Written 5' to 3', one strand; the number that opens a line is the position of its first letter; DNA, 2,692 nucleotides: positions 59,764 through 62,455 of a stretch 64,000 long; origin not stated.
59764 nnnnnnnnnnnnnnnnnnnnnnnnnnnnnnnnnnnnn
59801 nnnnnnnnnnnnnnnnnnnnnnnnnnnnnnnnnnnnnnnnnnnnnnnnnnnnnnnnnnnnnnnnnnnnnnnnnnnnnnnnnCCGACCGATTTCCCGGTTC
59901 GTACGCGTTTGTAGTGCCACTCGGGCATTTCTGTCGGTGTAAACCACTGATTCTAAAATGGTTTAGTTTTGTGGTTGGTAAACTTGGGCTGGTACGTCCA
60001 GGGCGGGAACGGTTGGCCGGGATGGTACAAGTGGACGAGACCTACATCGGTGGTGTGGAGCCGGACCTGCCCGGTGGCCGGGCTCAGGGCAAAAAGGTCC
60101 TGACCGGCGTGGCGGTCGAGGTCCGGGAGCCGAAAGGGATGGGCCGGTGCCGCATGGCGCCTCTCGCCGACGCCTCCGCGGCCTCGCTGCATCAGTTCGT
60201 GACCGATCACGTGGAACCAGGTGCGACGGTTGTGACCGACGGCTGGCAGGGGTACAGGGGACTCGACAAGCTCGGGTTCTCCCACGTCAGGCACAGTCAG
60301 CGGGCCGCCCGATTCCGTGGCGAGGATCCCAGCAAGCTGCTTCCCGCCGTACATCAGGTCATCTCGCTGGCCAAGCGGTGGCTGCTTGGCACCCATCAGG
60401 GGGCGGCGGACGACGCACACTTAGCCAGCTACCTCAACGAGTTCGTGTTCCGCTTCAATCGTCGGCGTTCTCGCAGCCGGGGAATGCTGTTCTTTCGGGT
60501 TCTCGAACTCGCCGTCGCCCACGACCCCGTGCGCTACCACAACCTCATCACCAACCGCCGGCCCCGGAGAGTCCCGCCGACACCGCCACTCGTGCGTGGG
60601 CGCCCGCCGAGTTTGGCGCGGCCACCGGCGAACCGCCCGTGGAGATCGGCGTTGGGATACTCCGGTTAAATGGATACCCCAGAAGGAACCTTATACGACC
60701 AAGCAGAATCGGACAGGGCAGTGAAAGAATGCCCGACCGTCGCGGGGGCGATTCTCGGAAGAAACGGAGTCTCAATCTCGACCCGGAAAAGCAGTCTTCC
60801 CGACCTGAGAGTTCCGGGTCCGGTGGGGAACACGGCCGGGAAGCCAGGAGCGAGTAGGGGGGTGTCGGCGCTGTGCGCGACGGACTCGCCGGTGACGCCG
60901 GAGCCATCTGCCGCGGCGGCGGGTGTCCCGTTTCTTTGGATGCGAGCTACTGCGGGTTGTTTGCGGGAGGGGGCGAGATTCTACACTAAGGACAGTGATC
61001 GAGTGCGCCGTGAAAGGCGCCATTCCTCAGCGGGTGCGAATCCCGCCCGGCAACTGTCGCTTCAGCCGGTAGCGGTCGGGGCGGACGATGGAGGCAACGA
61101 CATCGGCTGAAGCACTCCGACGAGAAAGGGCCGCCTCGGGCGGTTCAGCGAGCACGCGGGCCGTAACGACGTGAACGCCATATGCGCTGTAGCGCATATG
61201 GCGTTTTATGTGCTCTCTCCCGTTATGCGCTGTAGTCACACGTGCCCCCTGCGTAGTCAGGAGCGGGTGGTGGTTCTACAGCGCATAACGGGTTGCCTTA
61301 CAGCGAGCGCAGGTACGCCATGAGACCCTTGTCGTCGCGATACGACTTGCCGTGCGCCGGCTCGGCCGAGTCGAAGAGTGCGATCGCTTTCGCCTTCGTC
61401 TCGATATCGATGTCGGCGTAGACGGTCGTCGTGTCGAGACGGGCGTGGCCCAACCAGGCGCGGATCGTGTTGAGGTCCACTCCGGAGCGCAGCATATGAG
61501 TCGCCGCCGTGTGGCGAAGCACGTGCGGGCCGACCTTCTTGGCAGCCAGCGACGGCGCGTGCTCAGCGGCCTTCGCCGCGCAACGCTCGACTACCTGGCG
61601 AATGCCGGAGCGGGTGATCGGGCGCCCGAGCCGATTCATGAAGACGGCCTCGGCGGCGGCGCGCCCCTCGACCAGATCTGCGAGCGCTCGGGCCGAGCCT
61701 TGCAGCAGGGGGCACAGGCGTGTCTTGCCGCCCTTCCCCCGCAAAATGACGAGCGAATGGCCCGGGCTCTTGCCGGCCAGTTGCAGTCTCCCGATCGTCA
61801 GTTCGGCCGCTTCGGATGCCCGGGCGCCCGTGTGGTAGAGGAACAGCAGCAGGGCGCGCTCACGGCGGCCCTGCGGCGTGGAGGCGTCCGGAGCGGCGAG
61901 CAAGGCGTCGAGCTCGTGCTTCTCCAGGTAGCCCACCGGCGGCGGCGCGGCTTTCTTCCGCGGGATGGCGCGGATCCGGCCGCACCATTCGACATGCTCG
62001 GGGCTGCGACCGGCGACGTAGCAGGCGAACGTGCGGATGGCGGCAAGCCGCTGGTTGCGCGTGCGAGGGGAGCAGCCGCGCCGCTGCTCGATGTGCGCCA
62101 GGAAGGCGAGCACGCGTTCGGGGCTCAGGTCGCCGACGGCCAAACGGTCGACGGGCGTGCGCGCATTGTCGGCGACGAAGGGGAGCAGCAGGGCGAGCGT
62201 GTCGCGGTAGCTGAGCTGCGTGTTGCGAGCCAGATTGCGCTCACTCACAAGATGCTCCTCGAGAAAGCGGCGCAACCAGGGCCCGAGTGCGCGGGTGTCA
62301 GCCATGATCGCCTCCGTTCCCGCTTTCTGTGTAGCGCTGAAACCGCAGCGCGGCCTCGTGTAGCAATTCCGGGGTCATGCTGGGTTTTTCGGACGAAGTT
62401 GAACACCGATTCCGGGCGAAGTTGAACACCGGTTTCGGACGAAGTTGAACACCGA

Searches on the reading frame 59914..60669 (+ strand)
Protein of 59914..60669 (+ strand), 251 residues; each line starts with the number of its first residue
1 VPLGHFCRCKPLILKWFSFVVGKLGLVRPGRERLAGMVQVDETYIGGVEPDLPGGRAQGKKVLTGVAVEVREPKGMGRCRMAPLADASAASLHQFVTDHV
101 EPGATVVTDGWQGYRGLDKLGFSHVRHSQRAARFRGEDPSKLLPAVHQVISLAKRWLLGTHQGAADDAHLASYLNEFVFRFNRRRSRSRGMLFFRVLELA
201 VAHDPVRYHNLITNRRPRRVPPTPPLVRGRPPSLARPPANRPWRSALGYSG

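Call 19: search_protein_families(library=pfam, proteins=[window:59914-60669:+], max_evalue=0.01)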
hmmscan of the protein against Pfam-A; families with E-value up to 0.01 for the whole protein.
window:59914-60669:+ (251 aa): 1 family
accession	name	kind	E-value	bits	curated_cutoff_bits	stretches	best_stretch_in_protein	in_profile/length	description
PF12762.13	DDE_Tnp_IS1595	-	1.9e-28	99.9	27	1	33-182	1-153/153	ISXO2-like transposase domain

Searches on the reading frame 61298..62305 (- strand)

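Call 19: search_protein_families(library=pfam, proteins=[window:61298-62305:-], max_evalue=0.01)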
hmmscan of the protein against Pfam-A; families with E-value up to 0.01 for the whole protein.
window:61298-62305:- (335 aa): 3 families
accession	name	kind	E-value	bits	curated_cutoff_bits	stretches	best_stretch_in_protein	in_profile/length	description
PF00589.27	Phage_integrase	-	6e-32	111.2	27.1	1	126-300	2-169/172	Phage integrase family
PF02899.23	Phage_int_SAM_1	-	2e-07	31.6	22.3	1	16-94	5-76/83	Phage integrase, N-terminal SAM-like domain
PF13495.12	Phage_int_SAM_4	-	5.4e-05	23.9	27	1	14-99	5-80/85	Phage integrase, N-terminal SAM-like domain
